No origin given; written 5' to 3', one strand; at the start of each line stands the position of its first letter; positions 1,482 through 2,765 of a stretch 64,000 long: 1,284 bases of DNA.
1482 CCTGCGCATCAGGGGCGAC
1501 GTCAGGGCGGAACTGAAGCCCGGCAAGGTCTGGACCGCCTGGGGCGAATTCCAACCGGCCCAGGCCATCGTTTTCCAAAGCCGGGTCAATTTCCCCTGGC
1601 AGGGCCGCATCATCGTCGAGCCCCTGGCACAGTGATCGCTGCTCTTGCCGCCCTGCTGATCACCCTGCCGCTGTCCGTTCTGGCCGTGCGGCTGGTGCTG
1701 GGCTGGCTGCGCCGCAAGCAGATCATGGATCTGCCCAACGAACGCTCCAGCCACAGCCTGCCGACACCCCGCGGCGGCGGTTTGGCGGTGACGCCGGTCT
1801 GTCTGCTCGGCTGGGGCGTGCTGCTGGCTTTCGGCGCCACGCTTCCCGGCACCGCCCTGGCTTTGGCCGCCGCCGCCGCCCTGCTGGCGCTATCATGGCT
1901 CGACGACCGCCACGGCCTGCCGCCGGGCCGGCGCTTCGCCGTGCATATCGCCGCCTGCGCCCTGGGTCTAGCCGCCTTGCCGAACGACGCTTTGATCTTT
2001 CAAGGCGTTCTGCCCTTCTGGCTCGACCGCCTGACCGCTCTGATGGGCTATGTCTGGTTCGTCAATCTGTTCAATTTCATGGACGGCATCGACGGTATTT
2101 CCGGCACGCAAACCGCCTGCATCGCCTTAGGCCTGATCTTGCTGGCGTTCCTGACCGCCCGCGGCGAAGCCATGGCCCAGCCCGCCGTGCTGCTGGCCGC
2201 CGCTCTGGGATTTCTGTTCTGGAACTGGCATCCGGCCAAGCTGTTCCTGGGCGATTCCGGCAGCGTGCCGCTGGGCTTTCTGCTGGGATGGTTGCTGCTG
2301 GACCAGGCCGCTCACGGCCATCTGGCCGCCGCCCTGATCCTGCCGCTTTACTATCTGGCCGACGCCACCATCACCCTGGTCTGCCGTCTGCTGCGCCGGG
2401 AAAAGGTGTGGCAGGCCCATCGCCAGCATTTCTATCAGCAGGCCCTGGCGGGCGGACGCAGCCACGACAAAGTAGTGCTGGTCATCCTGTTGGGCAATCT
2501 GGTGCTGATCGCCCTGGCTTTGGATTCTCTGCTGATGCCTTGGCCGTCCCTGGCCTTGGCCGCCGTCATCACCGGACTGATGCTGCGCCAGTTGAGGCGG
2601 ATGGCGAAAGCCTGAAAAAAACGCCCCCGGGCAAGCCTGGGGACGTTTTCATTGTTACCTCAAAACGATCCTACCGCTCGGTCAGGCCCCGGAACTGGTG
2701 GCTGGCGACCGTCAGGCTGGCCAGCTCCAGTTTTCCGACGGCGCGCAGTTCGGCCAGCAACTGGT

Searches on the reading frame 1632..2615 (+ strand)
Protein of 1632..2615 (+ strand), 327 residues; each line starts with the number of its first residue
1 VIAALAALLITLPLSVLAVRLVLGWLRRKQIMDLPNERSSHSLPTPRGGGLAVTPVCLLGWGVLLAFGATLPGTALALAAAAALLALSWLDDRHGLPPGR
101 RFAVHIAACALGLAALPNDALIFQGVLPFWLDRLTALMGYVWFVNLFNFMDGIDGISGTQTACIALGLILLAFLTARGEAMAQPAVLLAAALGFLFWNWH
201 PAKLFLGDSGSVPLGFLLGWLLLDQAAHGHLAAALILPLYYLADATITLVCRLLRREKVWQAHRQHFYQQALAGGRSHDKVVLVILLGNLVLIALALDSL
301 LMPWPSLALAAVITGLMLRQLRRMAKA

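Call 66: find_encoding_contigs(protein=window:1632-2615:+, flank=10000, max_places=2)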
Protein window:1632-2615:+ (327 aa): 9 contigs read that carry it; 2 places shown.
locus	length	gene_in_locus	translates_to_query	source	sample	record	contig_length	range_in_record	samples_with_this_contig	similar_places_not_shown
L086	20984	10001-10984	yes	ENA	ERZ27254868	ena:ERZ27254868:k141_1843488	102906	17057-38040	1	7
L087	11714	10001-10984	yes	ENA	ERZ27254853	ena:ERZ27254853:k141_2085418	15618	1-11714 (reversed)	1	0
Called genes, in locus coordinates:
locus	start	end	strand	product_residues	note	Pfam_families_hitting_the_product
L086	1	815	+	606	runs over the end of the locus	PF01464:SLT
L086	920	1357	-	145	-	-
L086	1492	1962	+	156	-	-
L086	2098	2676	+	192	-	PF13580:SIS_2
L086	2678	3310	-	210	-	PF00730:HhH-GPD, PF00633:HHH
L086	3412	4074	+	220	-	-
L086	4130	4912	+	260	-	PF01925:TauE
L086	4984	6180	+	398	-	PF04932:Wzy_C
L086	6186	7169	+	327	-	PF01075:Glyco_transf_9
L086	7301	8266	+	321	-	PF01073:3Beta_HSD (weak), PF01370:Epimerase, PF02719:Polysacc_synt_2 (faint), PF07993:NAD_binding_4 (faint), PF16363:GDP_Man_Dehyd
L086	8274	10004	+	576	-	PF07940:Hepar_II_III_C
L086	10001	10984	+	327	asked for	PF00953:Glycos_transf_4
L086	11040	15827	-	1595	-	PF21075:GDH_ACT1, PF21073:GDH_HM1, PF21076:GDH_ACT2, PF21079:GDH_HM2, PF21077:GDH_ACT3, PF21078:GDH_HM3, PF05088:Bac_GDH_CD, PF21074:GDH_C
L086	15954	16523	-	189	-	-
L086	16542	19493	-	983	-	PF04055:Radical_SAM, PF13186:SPASM (weak), PF13844:Glyco_transf_41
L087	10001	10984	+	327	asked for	PF00953:Glycos_transf_4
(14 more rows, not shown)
